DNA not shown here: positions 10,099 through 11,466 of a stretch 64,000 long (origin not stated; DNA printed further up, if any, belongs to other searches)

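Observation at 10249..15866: Sigma-54-controlled cluster of two opine-dehydrogenase-family paralogs and a permease-like membrane protein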

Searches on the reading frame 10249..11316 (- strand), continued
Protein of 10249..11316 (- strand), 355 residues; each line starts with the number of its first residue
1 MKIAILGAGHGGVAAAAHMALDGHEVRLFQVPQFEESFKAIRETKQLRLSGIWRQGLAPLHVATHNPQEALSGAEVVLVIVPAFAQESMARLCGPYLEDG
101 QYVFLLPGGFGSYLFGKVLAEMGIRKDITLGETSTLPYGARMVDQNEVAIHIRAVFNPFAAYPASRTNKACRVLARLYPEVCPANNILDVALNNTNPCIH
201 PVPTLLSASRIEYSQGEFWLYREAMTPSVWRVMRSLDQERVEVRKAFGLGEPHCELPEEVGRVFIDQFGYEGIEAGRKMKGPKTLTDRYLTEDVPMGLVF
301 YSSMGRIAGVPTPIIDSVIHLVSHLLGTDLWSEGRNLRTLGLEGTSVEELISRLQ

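Call 25: find_related_loci(query=A1, collection=genome_contigs, flank=10000)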
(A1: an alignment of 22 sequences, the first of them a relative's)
Query A1 (355 aa) in genome_contigs; peptide patterns used: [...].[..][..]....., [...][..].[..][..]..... (x = any residue, [..] = any of these).
489 stretches matched a pattern; 448 encode a relative of the query (tblastn E <= 1e-3); the best 80 are kept; 80 distinct loci.
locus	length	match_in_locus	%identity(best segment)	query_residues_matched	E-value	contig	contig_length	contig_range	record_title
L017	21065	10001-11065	71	1-355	9e-169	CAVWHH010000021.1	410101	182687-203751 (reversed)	MAG: uncultured delta proteobacterium isolate MFD01476.bin.1.214 genome assembly, contig: contig_21144, whole genome sho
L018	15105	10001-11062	72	1-354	4e-166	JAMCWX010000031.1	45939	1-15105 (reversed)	MAG: Chloroflexota bacterium isolate FK_Sedi_B_Bin.47 NODE_2041_length_45939_cov_4.45355, whole genome shotgun sequence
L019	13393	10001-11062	64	1-354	1e-155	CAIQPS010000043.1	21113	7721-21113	MAG: uncultured actinobacterium isolate LaPlata_bin-3933 genome assembly, contig: bin-3933:043/169, whole genome shotgun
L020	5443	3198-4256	62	1-355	4e-146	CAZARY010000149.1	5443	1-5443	MAG TPA_asm: uncultured Clostridia bacterium isolate SRP201947_co1_65 genome assembly, contig: NODE_15042_length_5443_co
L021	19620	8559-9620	52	1-355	3e-121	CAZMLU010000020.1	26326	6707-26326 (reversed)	MAG TPA_asm: uncultured Desulfovibrionaceae bacterium isolate binchicken_co32_435 genome assembly, contig: NODE_2453_len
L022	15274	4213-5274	51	1-355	1e-117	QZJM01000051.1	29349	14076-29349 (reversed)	MAG: Dethiobacter sp. isolate SURF_39 Ga0104751_1002379, whole genome shotgun sequence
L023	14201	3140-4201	50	1-355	6e-117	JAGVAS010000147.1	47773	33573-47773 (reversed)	MAG: Desulfovibrio sp. isolate DeMMO6_36 c_000000003964, whole genome shotgun sequence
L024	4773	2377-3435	51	2-355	6e-110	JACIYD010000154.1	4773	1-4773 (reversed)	MAG: Clostridia bacterium isolate MAG-69 Moorellales_C3_bin30_Scaffold_154, whole genome shotgun sequence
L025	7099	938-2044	43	3-355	2e-100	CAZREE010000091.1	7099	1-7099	MAG TPA_asm: uncultured Syntrophorhabdus sp. isolate binchicken_co377_150 genome assembly, contig: NODE_7898_length_7099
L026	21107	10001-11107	44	3-355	9e-100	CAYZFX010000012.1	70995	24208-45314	MAG TPA_asm: uncultured Syntrophorhabdus sp. isolate binchicken_co40_106 genome assembly, contig: NODE_366_length_70995_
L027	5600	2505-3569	46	2-354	3e-98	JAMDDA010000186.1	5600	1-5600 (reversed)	MAG: Actinomycetota bacterium isolate FK_Sedi_B_Bin.154 NODE_63787_length_5600_cov_1.24557, whole genome shotgun sequenc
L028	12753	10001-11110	44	2-355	6e-98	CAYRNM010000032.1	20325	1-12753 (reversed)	MAG TPA_asm: uncultured Anaerolineae bacterium isolate SRP098346_co1_12 genome assembly, contig: NODE_2515_length_20325_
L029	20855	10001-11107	43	3-355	7e-98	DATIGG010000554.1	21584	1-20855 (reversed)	MAG TPA_asm: Thermodesulfobacteriota bacterium isolate SMAG_U16415 k141_1826581, whole genome shotgun sequence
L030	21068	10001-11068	44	3-342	4e-97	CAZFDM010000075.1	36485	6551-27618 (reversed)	MAG TPA_asm: uncultured Syntrophaceae bacterium isolate SRP231805_co4_41 genome assembly, contig: k141_52036, whole geno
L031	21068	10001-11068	44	3-342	2e-96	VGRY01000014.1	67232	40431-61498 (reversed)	MAG: Deltaproteobacteria bacterium isolate K_DeepCast_100m_mx_276 K_DeepCast_100m_mx_276_Ga0194127_10000424, whole genom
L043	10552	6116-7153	39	2-350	5e-76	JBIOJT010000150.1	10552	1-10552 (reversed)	MAG: Candidatus Methylomirabilales bacterium isolate GcC5-40 k141_1212599_length_10552_cov_19.0143, whole genome shotgun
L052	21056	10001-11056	38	1-350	1e-71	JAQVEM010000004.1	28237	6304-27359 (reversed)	MAG: Actinomycetota bacterium isolate STE_135 NODE_3426_length_28237_cov_7.396514_Sandtown_E, whole genome shotgun seque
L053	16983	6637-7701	38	1-355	4e-70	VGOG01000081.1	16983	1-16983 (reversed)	MAG: Chloroflexi bacterium isolate K_DeepCast_250m_m2_317 K_DeepCast_250m_m2_317_Ga0194125_10006630, whole genome shotgu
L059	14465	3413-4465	39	1-350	8e-69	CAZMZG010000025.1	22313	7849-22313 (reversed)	MAG TPA_asm: uncultured Atribacterota bacterium isolate binchicken_co19_558 genome assembly, contig: NODE_3549_length_22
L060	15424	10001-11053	38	1-350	1e-68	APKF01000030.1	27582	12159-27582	Candidatus Caldatribacterium californiense OP9-cSCG F645_contig030_S02, whole genome shotgun sequence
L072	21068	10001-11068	36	3-354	3e-66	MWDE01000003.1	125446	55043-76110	MAG: Synergistetes bacterium ADurb.Bin155 BWY01_contig000003, whole genome shotgun sequence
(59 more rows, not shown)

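Call 36: search_protein_families(library=pfam, proteins=[L022:8269-9939:+, L022:10232-11290:-, L022:11292-12182:-, L022:1331-1837:+, L023:6068-6847:+, L023:6893-7603:+, L023:7548-8255:+, L023:8520-9869:-, L023:9982-11184:-, L024:3669-4772:+], max_evalue=0.00001)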
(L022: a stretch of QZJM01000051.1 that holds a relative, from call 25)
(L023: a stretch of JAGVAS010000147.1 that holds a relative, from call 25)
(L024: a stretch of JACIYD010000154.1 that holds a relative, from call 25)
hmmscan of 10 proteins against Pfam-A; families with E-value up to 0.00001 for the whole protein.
L022:8269-9939:+ (556 aa): 1 family
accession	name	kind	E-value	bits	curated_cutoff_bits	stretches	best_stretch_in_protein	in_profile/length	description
PF06824.17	Glyco_hydro_125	-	1.2e-19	70.9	23.4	1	340-501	204-362/414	Metal-independent alpha-mannosidase (GH125)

L022:10232-11290:- (352 aa): 1 family
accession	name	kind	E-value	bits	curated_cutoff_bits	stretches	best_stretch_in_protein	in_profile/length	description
PF00795.27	CN_hydrolase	-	6.3e-23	81.8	23.2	1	47-324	1-255/256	Carbon-nitrogen hydrolase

L022:11292-12182:- (296 aa): 1 family
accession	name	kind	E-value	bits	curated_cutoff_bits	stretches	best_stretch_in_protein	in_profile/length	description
PF00795.27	CN_hydrolase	-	3.6e-20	72.8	23.2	1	47-202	46-187/256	Carbon-nitrogen hydrolase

L022:1331-1837:+ (168 aa): 0 families

L023:6068-6847:+ (259 aa): 1 family
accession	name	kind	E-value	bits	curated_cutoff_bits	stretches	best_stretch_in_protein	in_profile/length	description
PF00005.33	ABC_tran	-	2.8e-15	57.5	25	1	23-166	6-134/137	ABC transporter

L023:6893-7603:+ (236 aa): 1 family
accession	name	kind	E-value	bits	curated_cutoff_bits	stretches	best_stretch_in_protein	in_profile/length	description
PF02492.25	cobW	-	1.9e-11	44.3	20.7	1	4-160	3-175/180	CobW/HypB/UreG, nucleotide-binding domain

L023:7548-8255:+ (235 aa): 1 family
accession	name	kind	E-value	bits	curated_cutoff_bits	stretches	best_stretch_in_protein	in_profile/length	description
PF04060.18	FeS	-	3.3e-07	30.4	23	1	29-60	2-33/33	Putative Fe-S cluster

L023:8520-9869:- (449 aa): 1 family
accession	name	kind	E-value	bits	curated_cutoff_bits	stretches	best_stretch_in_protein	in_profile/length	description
PF06782.17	UPF0236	-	5.2e-10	39.1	24.3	1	96-432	51-384/400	Uncharacterised protein family (UPF0236)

L023:9982-11184:- (400 aa): 3 families
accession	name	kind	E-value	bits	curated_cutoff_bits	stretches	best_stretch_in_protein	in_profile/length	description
PF07690.21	MFS_1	-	1.9e-56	191.9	33.4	2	30-358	2-346/347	Major Facilitator Superfamily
PF00083.30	Sugar_tr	-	1.8e-12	47.3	22.3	1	57-197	44-190/452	Sugar (and other) transporter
PF13347.12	MFS_2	-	3e-06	26.5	27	0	209-372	216-387/427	MFS/sugar transport protein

L024:3669-4772:+ (368 aa): 1 family
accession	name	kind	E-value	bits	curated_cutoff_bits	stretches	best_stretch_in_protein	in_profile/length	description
PF00474.23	SSF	-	4.1e-43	148.2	22.8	1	30-363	1-353/406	Sodium:solute symporter family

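Call 37: search_protein_families(library=pfam, proteins=[L020:74-1210:-, L020:4503-5228:+, L019:8797-9867:+, L019:11256-12929:+, L019:5905-7467:-, L018:12088-13695:+, L018:13716-15104:+, L018:7061-8047:-, L018:8089-8721:-, L018:11077-11784:-], max_evalue=0.00001)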
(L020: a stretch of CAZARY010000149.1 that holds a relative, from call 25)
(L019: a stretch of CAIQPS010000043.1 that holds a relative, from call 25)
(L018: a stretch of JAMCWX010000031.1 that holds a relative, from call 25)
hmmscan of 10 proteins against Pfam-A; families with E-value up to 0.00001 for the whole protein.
L020:74-1210:- (378 aa): 2 families
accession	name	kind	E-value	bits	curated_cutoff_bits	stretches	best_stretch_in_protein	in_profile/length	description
PF00266.25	Aminotran_5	-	7.7e-53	180.2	21.5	1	17-346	1-336/371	Aminotransferase class-V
PF01041.23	DegT_DnrJ_EryC1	-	2.9e-09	37.1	19.8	1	80-217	45-181/360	DegT/DnrJ/EryC1/StrS aminotransferase family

L020:4503-5228:+ (241 aa): 1 family
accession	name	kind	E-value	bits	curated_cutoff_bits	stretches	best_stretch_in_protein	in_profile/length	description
PF02245.21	Pur_DNA_glyco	-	7.3e-60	201.8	27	1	7-237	2-181/181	Methylpurine-DNA glycosylase (MPG)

L019:8797-9867:+ (356 aa): 1 family
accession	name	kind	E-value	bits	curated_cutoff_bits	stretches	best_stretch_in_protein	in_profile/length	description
PF00155.27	Aminotran_1_2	-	1.7e-38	133.2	19.7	1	42-297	5-259/361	Aminotransferase class I and II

L019:11256-12929:+ (557 aa): 0 families

L019:5905-7467:- (520 aa): 0 families

L018:12088-13695:+ (535 aa): 2 families
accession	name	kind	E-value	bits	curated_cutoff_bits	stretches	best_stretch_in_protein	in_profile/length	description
PF07969.17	Amidohydro_3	-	6.7e-26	92.2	29.7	2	430-519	383-472/472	Amidohydrolase family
PF01979.26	Amidohydro_1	-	6.2e-11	42.6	25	1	446-495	276-323/345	Amidohydrolase family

L018:13716-15104:+ (463 aa): 1 family
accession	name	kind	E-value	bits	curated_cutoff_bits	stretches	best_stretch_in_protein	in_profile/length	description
PF00496.27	SBP_bac_5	-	8e-90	302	32.4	1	107-445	1-350/368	Bacterial extracellular solute-binding proteins, family 5 Middle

L018:7061-8047:- (328 aa): 3 families
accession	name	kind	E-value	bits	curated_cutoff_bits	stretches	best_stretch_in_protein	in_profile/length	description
PF21694.2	DNA_pol3_delta_C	-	3.5e-32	111.4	27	1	205-324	1-120/121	DNA polymerase III delta subunit, C-terminal domain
PF06144.19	DNA_pol3_delta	-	1.3e-08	35.3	21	1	7-122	7-113/124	DNA polymerase III, delta subunit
PF12169.13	DNA_pol3_gamma3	-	3.2e-06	27.4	24.4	1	191-326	1-128/143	DNA polymerase III subunits gamma and tau domain III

L018:8089-8721:- (210 aa): 15 families
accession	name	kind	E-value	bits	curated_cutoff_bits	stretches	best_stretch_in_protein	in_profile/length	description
PF13414.12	TPR_11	-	2.4e-21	75.6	26.8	2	132-169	1-38/42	TPR repeat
PF07719.23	TPR_2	-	5.9e-18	63.9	27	1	93-124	3-34/34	Tetratricopeptide repeat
PF00515.34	TPR_1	-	7.8e-17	60.8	27.8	2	131-157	7-33/34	Tetratricopeptide repeat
PF13431.12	TPR_17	-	3.1e-13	49.3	24.4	0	114-145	2-33/34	Tetratricopeptide repeat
PF14559.12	TPR_19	-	4.3e-13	49.8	25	1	102-146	2-46/68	Tetratricopeptide repeat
PF13428.12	TPR_14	-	1.6e-11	44.1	23.5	0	129-167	5-43/44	Tetratricopeptide repeat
PF13181.12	TPR_8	-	2.2e-11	43.4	25.7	0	130-157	6-33/34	Tetratricopeptide repeat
PF23914.1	TPR_CcmH_CycH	-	3.6e-10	40.3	42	0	119-197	44-123/158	Cytochrome c-type biogenesis protein H TPR domain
PF13432.12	TPR_16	-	6.3e-10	39.8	32.7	0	130-191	2-60/65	Tetratricopeptide repeat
PF24575.1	TPR_Slam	-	2.1e-09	38.2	35.2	0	139-173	61-95/104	Surface lipoprotein assembly modifier, N-terminal TPR repeats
PF13424.12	TPR_12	-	1.6e-07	31.8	30.1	1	94-156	6-76/77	Tetratricopeptide repeat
PF13371.12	TPR_9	-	2.4e-07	31.1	35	0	102-163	6-67/73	Tetratricopeptide repeat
PF14561.12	TPR_20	-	5.8e-07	30.2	25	0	72-115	3-46/90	Tetratricopeptide repeat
PF12895.13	ANAPC3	-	1.2e-06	29.1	27.2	0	77-150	9-81/82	Anaphase-promoting complex, cyclosome, subunit 3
PF13174.12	TPR_6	-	3.9e-06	27.6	26.3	0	131-157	6-32/33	Tetratricopeptide repeat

L018:11077-11784:- (235 aa): 3 families
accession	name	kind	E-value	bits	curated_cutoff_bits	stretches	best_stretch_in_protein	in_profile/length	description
PF07729.17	FCD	-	9.8e-21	74.9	24.3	1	98-217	1-122/125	FCD domain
PF00392.27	GntR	-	1.5e-16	60.2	27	1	11-70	2-61/64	Bacterial regulatory proteins, gntR family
PF02082.26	Rrf2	-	1.3e-06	29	30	0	36-77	26-67/132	Iron-dependent Transcriptional regulator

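Call 42: search_protein_families(library=pfam, proteins=[L052:11167-12798:+, L059:2383-3408:+, L025:2689-4476:+, L053:5171-6604:+, L060:5113-6090:-, L025:33-581:-, L026:13904-14791:+, L043:9044-10186:+, L072:11101-12687:+, L072:12719-13717:+], max_evalue=0.00001)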
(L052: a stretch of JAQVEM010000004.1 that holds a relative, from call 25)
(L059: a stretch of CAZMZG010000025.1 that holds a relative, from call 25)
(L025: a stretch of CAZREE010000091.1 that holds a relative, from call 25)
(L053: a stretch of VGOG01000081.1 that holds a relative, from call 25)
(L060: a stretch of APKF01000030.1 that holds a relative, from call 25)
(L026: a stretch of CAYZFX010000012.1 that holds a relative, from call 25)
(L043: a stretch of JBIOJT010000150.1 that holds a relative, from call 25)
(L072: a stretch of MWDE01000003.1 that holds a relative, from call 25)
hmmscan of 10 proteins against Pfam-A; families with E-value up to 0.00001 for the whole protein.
L052:11167-12798:+ (543 aa): 1 family
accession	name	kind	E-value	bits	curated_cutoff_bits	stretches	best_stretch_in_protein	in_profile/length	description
PF02310.24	B12-binding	-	1.1e-07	32.2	32.1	1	3-116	2-116/121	B12 binding domain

L059:2383-3408:+ (341 aa): 1 family
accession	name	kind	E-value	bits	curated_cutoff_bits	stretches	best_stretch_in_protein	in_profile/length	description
PF07478.18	Dala_Dala_lig_C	-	4.1e-23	82.4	24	1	146-330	30-204/204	D-ala D-ala ligase C-terminus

L025:2689-4476:+ (595 aa): 1 family
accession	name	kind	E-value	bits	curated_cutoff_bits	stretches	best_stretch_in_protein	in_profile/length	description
PF01268.25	FTHFS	-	1.9e-212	706.8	27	1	19-595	3-556/556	Formate--tetrahydrofolate ligase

L053:5171-6604:+ (477 aa): 1 family
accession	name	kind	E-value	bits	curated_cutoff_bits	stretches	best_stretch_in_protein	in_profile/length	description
PF13941.12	MutL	-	7.2e-160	533.1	27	1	21-473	1-449/450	MutL protein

L060:5113-6090:- (325 aa): 0 families

L025:33-581:- (182 aa): 0 families

L026:13904-14791:+ (295 aa): 2 families
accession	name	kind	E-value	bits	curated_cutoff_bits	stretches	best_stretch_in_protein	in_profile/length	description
PF02882.25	THF_DHG_CYH_C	-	1.8e-67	226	27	1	124-290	1-158/160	Tetrahydrofolate dehydrogenase/cyclohydrolase, NAD(P)-binding domain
PF00763.28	THF_DHG_CYH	-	2.3e-42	144.3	32.8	1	6-121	1-115/115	Tetrahydrofolate dehydrogenase/cyclohydrolase, catalytic domain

L043:9044-10186:+ (380 aa): 7 families
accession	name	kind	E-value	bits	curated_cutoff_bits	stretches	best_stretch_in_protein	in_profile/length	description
PF01266.30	DAO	-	7.4e-73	246.5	27.9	1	11-355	2-353/353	FAD dependent oxidoreductase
PF12831.13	FAD_oxidored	-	1.3e-09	38.4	27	1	10-208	1-143/416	FAD dependent oxidoreductase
PF13450.12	NAD_binding_8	-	6.6e-09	36.4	21.9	1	13-56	1-45/68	NAD(P)-binding Rossmann-like domain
PF00070.33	Pyr_redox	-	2.6e-08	34.7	22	0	11-39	2-30/82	Pyridine nucleotide-disulphide oxidoreductase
PF01494.25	FAD_binding_3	-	2.9e-07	30.5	22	0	9-39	2-32/349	FAD binding domain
PF07992.20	Pyr_redox_2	-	2.6e-06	27.5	26.1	0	7-39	141-173/291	Pyridine nucleotide-disulphide oxidoreductase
PF00890.30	FAD_binding_2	-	5.4e-06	26.3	20.4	0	11-192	2-181/414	FAD binding domain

L072:11101-12687:+ (528 aa): 2 families
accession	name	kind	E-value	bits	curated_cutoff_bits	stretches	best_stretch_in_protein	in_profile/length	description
PF03313.21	SDH_alpha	-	4.8e-71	239.9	26.4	1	255-501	14-257/260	Serine dehydratase alpha chain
PF03315.21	SDH_beta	-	2.4e-10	41.4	26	1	9-79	1-75/155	Serine dehydratase beta chain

L072:12719-13717:+ (332 aa): 1 family
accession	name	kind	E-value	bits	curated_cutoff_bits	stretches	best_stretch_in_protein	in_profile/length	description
PF02423.21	OCD_Mu_crystall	-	6.6e-56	190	24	1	4-323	3-313/314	Ornithine cyclodeaminase/mu-crystallin family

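Call 76: find_related_loci(query=A1, collection=metagenome_contigs, flank=8000)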
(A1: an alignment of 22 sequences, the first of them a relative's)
Query A1 (355 aa) in metagenome_contigs; peptide patterns used: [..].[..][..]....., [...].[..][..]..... (x = any residue, [..] = any of these).
600 stretches matched a pattern (row limit reached: there are more); 547 encode a relative of the query (tblastn E <= 1e-3); the best 80 are kept; 80 distinct loci.
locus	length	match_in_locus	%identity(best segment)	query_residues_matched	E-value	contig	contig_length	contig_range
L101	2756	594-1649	61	1-354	1e-144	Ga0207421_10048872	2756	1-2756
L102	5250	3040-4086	53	1-350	8e-122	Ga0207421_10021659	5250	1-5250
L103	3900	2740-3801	52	1-355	9e-124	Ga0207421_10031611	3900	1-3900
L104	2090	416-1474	51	1-355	2e-127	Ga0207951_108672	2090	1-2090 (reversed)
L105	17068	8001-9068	44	3-342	2e-100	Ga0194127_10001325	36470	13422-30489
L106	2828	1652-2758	44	3-355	5e-103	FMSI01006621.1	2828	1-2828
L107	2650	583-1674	43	3-350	3e-102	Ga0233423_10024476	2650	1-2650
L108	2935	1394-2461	44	3-342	1e-100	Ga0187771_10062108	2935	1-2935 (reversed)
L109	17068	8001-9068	44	3-342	1e-96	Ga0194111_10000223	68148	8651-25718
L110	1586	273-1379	43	3-355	4e-103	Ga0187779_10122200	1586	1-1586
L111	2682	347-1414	44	3-342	3e-99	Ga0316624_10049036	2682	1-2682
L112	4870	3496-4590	43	2-350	1e-96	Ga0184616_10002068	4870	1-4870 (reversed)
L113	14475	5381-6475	42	2-350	6e-96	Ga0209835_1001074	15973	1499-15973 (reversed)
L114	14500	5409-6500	42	3-350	2e-95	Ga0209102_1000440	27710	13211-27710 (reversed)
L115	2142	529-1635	43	3-355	8e-100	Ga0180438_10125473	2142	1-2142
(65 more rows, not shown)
